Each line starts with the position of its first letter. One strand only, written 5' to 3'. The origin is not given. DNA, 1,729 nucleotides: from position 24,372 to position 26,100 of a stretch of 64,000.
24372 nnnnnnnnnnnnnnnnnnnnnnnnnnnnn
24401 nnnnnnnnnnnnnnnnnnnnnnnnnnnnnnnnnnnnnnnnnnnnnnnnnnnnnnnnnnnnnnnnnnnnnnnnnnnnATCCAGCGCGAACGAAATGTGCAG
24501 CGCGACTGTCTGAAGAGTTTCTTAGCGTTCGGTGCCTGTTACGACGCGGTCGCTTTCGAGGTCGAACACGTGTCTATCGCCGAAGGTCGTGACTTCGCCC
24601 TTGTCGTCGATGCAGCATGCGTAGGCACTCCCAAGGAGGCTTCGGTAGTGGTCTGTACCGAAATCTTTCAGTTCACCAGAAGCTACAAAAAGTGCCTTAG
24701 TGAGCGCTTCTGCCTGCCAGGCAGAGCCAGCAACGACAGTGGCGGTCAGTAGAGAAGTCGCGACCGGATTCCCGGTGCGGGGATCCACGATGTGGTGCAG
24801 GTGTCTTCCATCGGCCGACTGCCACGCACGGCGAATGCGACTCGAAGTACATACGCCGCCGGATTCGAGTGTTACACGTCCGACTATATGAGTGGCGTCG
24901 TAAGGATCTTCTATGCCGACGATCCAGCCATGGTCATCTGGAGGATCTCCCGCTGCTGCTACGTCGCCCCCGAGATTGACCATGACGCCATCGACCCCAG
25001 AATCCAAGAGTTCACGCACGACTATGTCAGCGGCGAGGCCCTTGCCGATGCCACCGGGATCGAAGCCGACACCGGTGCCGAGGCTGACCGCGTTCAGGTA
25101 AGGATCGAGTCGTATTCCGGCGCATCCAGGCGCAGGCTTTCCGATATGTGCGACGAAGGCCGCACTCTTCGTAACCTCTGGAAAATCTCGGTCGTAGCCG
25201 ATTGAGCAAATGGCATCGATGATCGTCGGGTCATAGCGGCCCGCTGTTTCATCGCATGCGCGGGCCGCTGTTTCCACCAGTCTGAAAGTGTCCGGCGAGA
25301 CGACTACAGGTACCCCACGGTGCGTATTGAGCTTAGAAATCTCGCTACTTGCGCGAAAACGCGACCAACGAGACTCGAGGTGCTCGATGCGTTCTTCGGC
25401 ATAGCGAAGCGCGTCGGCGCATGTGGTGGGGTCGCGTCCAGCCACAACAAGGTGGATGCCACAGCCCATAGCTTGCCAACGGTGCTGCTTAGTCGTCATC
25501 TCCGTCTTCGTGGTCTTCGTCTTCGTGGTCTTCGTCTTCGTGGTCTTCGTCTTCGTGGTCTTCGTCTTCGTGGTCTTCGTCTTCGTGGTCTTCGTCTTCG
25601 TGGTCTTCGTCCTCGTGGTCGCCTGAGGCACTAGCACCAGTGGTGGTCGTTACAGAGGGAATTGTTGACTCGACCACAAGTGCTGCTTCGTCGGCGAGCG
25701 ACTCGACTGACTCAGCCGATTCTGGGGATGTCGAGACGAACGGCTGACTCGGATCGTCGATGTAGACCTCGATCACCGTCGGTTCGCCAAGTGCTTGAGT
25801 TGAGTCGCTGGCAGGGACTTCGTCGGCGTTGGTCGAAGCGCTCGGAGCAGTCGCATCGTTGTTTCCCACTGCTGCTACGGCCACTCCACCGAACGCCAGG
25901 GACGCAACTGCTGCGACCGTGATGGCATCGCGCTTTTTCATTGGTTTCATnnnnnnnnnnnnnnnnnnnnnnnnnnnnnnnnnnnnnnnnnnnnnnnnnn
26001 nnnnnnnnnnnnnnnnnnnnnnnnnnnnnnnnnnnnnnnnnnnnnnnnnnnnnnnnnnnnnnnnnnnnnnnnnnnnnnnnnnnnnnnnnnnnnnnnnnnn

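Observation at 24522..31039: Candidate extracytoplasmic redox/metal module: ApbE, MsrQ-like di-haem protein, FGE-like ectodomain, two repeat-tailed His/acidic anchored proteins and a two-component system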

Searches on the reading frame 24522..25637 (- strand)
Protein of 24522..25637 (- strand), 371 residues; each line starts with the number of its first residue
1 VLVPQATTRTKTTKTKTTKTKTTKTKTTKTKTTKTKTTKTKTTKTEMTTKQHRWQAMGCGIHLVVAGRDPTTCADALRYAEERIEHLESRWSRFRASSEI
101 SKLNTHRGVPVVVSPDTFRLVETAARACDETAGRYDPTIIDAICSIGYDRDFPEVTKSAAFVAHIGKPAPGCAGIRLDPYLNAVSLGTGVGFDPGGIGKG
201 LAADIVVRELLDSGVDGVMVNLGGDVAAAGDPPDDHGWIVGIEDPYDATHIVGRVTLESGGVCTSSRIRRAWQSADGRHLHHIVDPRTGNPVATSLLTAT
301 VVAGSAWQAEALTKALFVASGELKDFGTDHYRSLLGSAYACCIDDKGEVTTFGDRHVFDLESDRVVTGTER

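Call 3: search_protein_families(library=pfam, max_evalue=0.1, proteins=[window:24522-25637:-])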
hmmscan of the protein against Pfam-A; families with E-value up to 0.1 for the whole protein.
window:24522-25637:- (371 aa): 1 family
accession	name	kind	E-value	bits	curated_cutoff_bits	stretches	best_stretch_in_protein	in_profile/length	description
PF02424.20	ApbE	-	2.9e-54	184.8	25.6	1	57-320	1-247/266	ApbE family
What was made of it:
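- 24522..25499 (-): Leaderless ApbE-family FAD:protein FMN transferase (325 aa from ATG 25499, or 315 aa from ATG 25469). Pfam PF02424 E 2.9e-54 (call 3).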

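Call 4: search_protein_families(library=ncbifam, max_evalue=0.1, proteins=[window:24522-25637:-])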
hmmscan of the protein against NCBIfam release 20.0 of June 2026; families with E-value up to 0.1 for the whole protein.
window:24522-25637:- (371 aa): 1 family
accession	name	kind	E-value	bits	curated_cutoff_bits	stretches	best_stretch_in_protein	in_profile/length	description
NF007774.0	PRK10461.1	equivalog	8e-22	77.6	498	2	195-320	184-309/351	FAD:protein FMN transferase ApbE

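Call 48: search_solved_structures(query=window:24525-25499:-, max_evalue=0.00001, show_alignments=2)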
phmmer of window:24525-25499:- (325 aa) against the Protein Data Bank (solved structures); distinct sequences matched with E-value up to 0.00001: 13.
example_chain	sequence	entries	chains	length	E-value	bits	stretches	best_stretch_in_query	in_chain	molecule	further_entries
1vrm_A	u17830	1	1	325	1.4e-25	93.6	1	9-276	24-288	hypothetical protein TM1553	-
7esa_A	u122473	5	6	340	1.8e-21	80.1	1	34-273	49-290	FAD:protein FMN transferase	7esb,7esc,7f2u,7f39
4xdt_A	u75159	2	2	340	6.9e-19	71.6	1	36-275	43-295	FAD:protein FMN transferase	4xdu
5mgy_H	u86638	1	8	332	1.4e-18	70.5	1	37-276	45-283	FAD:protein FMN transferase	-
4ifu_A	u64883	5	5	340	4e-18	69.1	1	38-275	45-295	FAD:protein FMN transferase | Thiamine biosynthesis lipoprotein ApbE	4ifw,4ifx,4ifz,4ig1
7mgt_A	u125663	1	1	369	5.1e-18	68.7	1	38-275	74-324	FAD:protein FMN transferase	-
4xdr_A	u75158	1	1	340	1e-17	67.7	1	38-275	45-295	FAD:protein FMN transferase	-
6nxi_A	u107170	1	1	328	1.5e-17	67.2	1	36-274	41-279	FAD:protein FMN transferase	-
4xgw_A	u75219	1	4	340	6.5e-17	65.1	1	144-275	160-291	FAD:protein FMN transferase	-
2o18_A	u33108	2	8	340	2.3e-16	63.3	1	144-275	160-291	Thiamine biosynthesis lipoprotein apbE | FAD:protein FMN transferase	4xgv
6nxj_A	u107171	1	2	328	3.7e-16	62.6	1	36-274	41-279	FAD:protein FMN transferase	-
3pnd_A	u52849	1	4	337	4.7e-16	62.3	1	16-273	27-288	Thiamine biosynthesis lipoprotein ApbE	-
4xgx_A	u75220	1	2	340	6.6e-16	61.8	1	146-275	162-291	FAD:protein FMN transferase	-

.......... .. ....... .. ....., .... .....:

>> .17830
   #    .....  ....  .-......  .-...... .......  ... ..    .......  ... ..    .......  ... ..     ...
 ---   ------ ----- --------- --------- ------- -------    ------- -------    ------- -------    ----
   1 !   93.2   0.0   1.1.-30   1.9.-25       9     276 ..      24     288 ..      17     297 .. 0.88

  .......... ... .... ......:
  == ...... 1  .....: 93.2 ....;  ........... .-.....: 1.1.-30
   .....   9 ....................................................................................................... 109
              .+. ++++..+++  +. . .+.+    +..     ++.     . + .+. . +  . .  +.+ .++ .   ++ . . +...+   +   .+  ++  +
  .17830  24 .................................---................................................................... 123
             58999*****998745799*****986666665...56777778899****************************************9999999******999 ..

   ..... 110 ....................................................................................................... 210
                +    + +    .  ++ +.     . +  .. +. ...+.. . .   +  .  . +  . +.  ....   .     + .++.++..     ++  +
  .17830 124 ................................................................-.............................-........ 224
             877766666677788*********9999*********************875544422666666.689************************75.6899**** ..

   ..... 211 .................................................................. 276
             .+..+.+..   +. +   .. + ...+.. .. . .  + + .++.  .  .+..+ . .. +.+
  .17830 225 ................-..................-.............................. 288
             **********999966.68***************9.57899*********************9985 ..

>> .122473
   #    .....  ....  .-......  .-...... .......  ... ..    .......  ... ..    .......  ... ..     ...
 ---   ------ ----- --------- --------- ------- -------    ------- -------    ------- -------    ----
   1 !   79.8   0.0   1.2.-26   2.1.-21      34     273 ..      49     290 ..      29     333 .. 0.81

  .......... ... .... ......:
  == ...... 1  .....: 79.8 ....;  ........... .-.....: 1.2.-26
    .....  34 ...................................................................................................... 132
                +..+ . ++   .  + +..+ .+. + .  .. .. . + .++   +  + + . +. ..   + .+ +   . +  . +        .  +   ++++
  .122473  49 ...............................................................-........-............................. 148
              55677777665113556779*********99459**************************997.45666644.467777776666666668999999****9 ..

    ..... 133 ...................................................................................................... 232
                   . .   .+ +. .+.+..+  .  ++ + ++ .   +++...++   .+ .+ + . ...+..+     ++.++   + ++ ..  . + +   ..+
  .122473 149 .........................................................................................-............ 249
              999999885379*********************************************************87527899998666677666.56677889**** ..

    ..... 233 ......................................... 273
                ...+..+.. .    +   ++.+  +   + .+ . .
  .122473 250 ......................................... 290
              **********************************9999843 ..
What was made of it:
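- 24522..25499 (-): The best solved relative is T. maritima TM1553 (E 1.4e-25), and the DPT, GGIxKG, GGD, TS and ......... motifs align (call 48).
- On ApbE FAD:protein FMN transferase (PF02424): E 2.9e-54, profile positions 1-247 of 266 (call 3); PDB relatives at E 1e-25 to 1e-16 (call 48). These align with T. maritima TM1553 and Listeria FmnB (call 48).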

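Call 60: find_homologous_proteins(query=window:24525-25499:-, max_evalue=1e-20)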
Query window:24525-25499:- (325 aa): 3868 proteins with E <= 1e-20 among 8000 candidates; the best 120 are listed.
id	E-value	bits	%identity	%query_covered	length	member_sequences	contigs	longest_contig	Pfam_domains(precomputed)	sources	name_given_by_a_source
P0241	4.7e-210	715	100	97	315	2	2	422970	PF02424.21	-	-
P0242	4.4e-135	468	69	95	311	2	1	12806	PF02424.21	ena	-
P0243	4.5e-134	465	67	95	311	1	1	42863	PF02424.21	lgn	-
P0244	4.9e-133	462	64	98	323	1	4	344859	PF02424.21,PF27030.1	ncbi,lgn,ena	-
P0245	1.0e-125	438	65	95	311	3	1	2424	PF02424.21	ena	-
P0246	1.0e-119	418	61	98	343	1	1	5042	PF02424.21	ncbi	-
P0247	1.0e-96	342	55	94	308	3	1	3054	PF02424.21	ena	-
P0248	3.4e-96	341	54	94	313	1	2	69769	PF02424.21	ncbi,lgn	-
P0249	1.8e-93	332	52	94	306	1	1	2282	PF02424.21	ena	-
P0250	2.0e-93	331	51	96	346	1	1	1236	PF02424.21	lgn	-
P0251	5.8e-92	327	55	93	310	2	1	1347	PF02424.21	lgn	-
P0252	2.7e-89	318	50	94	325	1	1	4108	PF02424.21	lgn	-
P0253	8.4e-89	316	55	88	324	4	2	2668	PF02424.21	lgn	-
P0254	1.4e-88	315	52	95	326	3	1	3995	PF02424.21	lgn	-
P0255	1.1e-84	303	52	93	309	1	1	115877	PF02424.21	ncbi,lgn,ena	-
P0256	4.0e-84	301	52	84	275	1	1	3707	PF02424.21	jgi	jgi:thiamine biosynthesis lipoprotein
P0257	3.5e-81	291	49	94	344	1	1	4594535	PF02424.21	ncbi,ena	-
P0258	8.7e-80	287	50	96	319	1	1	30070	PF02424.21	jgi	jgi:FAD:protein FMN transferase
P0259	1.5e-78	283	75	54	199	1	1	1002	PF02424.21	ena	-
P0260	4.9e-78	281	49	93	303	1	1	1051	PF02424.21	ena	-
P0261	1.7e-75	273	52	84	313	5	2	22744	PF02424.21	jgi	jgi:FAD:protein FMN transferase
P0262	3.2e-75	272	47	86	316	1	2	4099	PF02424.21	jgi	jgi:thiamine biosynthesis lipoprotein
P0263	1.1e-74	270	51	84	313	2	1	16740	PF02424.21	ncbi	-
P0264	2.1e-73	266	47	94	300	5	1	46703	PF02424.21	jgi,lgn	-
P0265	2.9e-73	265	52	86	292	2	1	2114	PF02424.21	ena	-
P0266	3.1e-73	265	51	76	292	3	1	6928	PF02424.21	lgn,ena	-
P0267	5.9e-73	264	50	84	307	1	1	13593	PF02424.21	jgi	jgi:thiamine biosynthesis lipoprotein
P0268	7.6e-73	264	50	85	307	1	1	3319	PF02424.21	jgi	jgi:thiamine biosynthesis lipoprotein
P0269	9.2e-73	264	50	82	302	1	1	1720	PF02424.21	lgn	-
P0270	9.7e-73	263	52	81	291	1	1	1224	PF02424.21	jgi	jgi:thiamine biosynthesis lipoprotein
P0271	2.7e-72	262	49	86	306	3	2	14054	PF02424.21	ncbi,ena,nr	ncbi:MAG TPA: FAD:protein FMN transferase [Acidimicrobiales bacterium]|nr:FAD:protein FMN transferas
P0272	2.8e-72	262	48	89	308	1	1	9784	PF02424.21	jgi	jgi:thiamine biosynthesis lipoprotein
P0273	2.9e-72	262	48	91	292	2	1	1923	PF02424.21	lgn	-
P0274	2.9e-72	262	49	84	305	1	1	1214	PF02424.21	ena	-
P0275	3.1e-72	262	50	81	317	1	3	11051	PF02424.21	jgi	jgi:FAD:protein FMN transferase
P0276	3.8e-72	262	49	83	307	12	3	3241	PF02424.21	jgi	jgi:thiamine biosynthesis lipoprotein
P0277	5.6e-72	261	48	84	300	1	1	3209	PF02424.21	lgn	-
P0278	1.1e-71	260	45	96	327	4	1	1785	PF02424.21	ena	-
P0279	1.3e-71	260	48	86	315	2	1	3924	PF02424.21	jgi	jgi:thiamine biosynthesis lipoprotein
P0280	2.1e-71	259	50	81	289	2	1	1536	PF02424.21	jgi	jgi:thiamine biosynthesis lipoprotein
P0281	2.3e-71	259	46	94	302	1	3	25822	PF02424.21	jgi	jgi:thiamine biosynthesis lipoprotein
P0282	2.6e-71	259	50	81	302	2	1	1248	PF02424.21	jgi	-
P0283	3.1e-71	259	51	81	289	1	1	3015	PF02424.21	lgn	-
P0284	3.1e-71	259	49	83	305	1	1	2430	PF02424.21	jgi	jgi:thiamine biosynthesis lipoprotein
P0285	3.6e-71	258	50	83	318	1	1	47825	PF02424.21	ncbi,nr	ncbi:MAG TPA: FAD:protein FMN transferase [Acidimicrobiales bacterium]|nr:FAD:protein FMN transferas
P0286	4.3e-71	258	51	83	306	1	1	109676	PF02424.21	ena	-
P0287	4.7e-71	258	50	85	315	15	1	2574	PF02424.21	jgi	jgi:thiamine biosynthesis lipoprotein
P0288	9.8e-71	257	52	81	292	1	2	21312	PF02424.21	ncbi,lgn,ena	-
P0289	1.1e-70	257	50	81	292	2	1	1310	PF02424.21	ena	-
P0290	1.3e-70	256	54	73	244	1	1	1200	PF02424.21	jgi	jgi:thiamine biosynthesis lipoprotein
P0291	1.3e-70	256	50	82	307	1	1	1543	PF02424.21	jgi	jgi:thiamine biosynthesis lipoprotein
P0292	2.3e-70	256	51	83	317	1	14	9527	PF02424.21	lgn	-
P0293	2.5e-70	256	47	90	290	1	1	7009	PF02424.21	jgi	jgi:thiamine biosynthesis lipoprotein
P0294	2.5e-70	256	52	81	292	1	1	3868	PF02424.21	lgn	-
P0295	3.8e-70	255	49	84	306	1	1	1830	PF02424.21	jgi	jgi:thiamine biosynthesis lipoprotein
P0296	3.9e-70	255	49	82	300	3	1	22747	PF02424.21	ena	-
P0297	3.9e-70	255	50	76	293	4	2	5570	PF02424.21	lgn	-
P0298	4.7e-70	255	51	73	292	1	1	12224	PF02424.21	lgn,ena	-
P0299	1.0e-69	254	54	74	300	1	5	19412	PF02424.21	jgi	jgi:FAD:protein FMN transferase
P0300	1.1e-69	253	52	75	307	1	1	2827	PF02424.21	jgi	jgi:FAD:protein FMN transferase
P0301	1.5e-69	253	47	86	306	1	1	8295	PF02424.21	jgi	jgi:thiamine biosynthesis lipoprotein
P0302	1.7e-69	253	51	76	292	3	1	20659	PF02424.21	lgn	-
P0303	2.2e-69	252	49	89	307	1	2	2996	PF02424.21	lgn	-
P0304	2.3e-69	252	47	84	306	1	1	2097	PF02424.21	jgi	jgi:thiamine biosynthesis lipoprotein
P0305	2.5e-69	252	52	74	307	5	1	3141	PF02424.21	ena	-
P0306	2.9e-69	252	46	94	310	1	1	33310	PF02424.21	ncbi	-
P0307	3.2e-69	252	47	82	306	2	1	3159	PF02424.21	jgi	jgi:thiamine biosynthesis lipoprotein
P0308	3.4e-69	252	46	93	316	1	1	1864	PF02424.21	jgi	jgi:thiamine biosynthesis lipoprotein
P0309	4.7e-69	251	50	81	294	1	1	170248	PF02424.21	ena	-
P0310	5.0e-69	251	51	81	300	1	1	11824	PF02424.21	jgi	jgi:thiamine biosynthesis lipoprotein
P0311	5.8e-69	251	49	83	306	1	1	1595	PF02424.21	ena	-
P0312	6.3e-69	251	50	81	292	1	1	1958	PF02424.21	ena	-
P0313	7.4e-69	251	49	84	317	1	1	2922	PF02424.21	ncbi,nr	ncbi:MAG: FAD:protein FMN transferase [Acidimicrobiales bacterium]|nr:FAD:protein FMN transferase [A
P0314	8.7e-69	250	46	84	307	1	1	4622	PF02424.21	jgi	jgi:FAD:protein FMN transferase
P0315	1.4e-68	250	47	92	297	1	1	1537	PF02424.21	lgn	-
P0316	1.5e-68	250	49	81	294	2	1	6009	PF02424.21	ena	-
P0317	1.5e-68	250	47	91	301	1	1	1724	PF02424.21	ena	-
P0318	1.7e-68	250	50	76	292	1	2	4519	PF02424.21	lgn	-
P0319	1.8e-68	249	49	79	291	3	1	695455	PF02424.21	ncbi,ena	-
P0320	2.3e-68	249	52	75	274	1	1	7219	PF02424.21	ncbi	ncbi:MAG TPA: FAD:protein FMN transferase, partial [Acidimicrobiia bacterium]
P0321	2.8e-68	249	49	81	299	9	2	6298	PF02424.21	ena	-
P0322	2.8e-68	249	48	83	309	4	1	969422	PF02424.21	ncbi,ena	-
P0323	3.8e-68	248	54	72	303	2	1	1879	PF02424.21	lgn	-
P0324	3.9e-68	248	49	88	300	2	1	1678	PF02424.21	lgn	-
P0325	5.1e-68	248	44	96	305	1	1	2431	PF02424.21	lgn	-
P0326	5.2e-68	248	49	84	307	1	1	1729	PF02424.21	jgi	jgi:thiamine biosynthesis lipoprotein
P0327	5.5e-68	248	49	83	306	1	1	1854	PF02424.21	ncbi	-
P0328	5.8e-68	248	49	76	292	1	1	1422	PF02424.21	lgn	-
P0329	6.2e-68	248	50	82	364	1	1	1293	PF02424.21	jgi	jgi:thiamine biosynthesis lipoprotein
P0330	6.3e-68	248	48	82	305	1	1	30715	PF02424.21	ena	-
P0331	7.2e-68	247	51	81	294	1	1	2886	PF02424.21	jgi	jgi:FAD:protein FMN transferase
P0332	7.3e-68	247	48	90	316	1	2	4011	PF02424.21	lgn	-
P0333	8.7e-68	247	46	93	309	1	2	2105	PF02424.21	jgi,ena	-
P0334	1.2e-67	247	49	83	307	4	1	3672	PF02424.21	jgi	jgi:thiamine biosynthesis lipoprotein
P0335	2.5e-67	246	47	86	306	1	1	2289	PF02424.21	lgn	-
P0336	2.8e-67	246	48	83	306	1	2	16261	PF02424.21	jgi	jgi:thiamine biosynthesis lipoprotein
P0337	3.1e-67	245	49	85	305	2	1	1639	PF02424.21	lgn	-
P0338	3.2e-67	245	48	81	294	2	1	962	PF02424.21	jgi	jgi:FAD:protein FMN transferase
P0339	3.8e-67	245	51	82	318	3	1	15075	PF02424.21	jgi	jgi:FAD:protein FMN transferase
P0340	4.6e-67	245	52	79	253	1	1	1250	PF02424.21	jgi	jgi:thiamine biosynthesis lipoprotein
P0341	4.9e-67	245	46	82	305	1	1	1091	PF02424.21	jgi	jgi:thiamine biosynthesis lipoprotein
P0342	5.5e-67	245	53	74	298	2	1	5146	PF02424.21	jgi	-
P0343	6.1e-67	244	46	88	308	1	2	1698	PF02424.21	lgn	-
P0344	6.5e-67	244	46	85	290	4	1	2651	PF02424.21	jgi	-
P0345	7.4e-67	244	47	82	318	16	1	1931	PF02424.21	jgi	-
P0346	8.5e-67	244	49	82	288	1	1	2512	PF02424.21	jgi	jgi:thiamine biosynthesis lipoprotein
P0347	9.5e-67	244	50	70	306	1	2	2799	PF02424.21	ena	-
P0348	1.0e-66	244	47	84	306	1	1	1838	PF02424.21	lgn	-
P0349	1.0e-66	244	51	83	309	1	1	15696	PF02424.21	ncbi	ncbi:MAG: FAD:protein FMN transferase [Acidimicrobiia bacterium]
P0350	1.2e-66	243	44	92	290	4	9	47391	PF02424.21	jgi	jgi:thiamine biosynthesis lipoprotein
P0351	1.4e-66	243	49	83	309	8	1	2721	PF02424.21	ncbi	ncbi:MAG TPA: FAD:protein FMN transferase [Acidimicrobiia bacterium]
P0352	1.5e-66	243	48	81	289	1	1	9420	PF02424.21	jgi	jgi:thiamine biosynthesis lipoprotein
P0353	1.5e-66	243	46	93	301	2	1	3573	PF02424.21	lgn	-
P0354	1.7e-66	243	46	82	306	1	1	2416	PF02424.21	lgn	-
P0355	1.7e-66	243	48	85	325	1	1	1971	PF02424.21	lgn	-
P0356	2.1e-66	243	47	82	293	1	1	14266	PF02424.21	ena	-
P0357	2.5e-66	242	43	93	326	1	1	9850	PF02424.21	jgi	-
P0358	2.7e-66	242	50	81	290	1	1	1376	PF02424.21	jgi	jgi:thiamine biosynthesis lipoprotein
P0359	2.8e-66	242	49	81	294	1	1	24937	PF02424.21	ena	-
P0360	2.9e-66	242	51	77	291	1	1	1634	PF02424.21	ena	-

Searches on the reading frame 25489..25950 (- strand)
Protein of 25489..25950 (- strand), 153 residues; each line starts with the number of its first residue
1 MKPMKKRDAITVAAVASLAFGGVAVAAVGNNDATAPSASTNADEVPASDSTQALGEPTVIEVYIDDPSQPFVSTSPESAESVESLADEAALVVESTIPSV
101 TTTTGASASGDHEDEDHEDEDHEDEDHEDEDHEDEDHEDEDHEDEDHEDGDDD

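Call 3: search_protein_families(library=pfam, max_evalue=0.1, proteins=[window:25489-25950:-])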
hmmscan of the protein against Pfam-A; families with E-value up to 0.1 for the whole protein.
window:25489-25950:- (153 aa): 0 families
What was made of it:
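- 25489..25950 (-): tailA: signal-anchored or secreted protein (153 aa) with one short acidic beta-strand (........), a Thr-rich linker (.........) and a (HEDED)7 tail ending DDD. No Pfam family (call 3).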

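Call 4: search_protein_families(library=ncbifam, max_evalue=0.1, proteins=[window:25489-25950:-])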
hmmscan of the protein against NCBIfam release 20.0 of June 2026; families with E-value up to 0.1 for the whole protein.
window:25489-25950:- (153 aa): 3 families
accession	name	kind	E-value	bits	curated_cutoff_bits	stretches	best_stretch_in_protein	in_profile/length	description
NF007091.2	PRK09545.1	equivalog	0.00082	18.6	268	1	81-142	91-149/318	zinc ABC transporter substrate-binding protein ZnuA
NF047873.1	ZrgA_Zn_trans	equivalog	0.00093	18.9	185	1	79-151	78-149/213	zinc uptake protein ZrgA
NF003228.0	PRK04195.1-4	equivalog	0.044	12.6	456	1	64-149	393-480/502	replication factor C large subunit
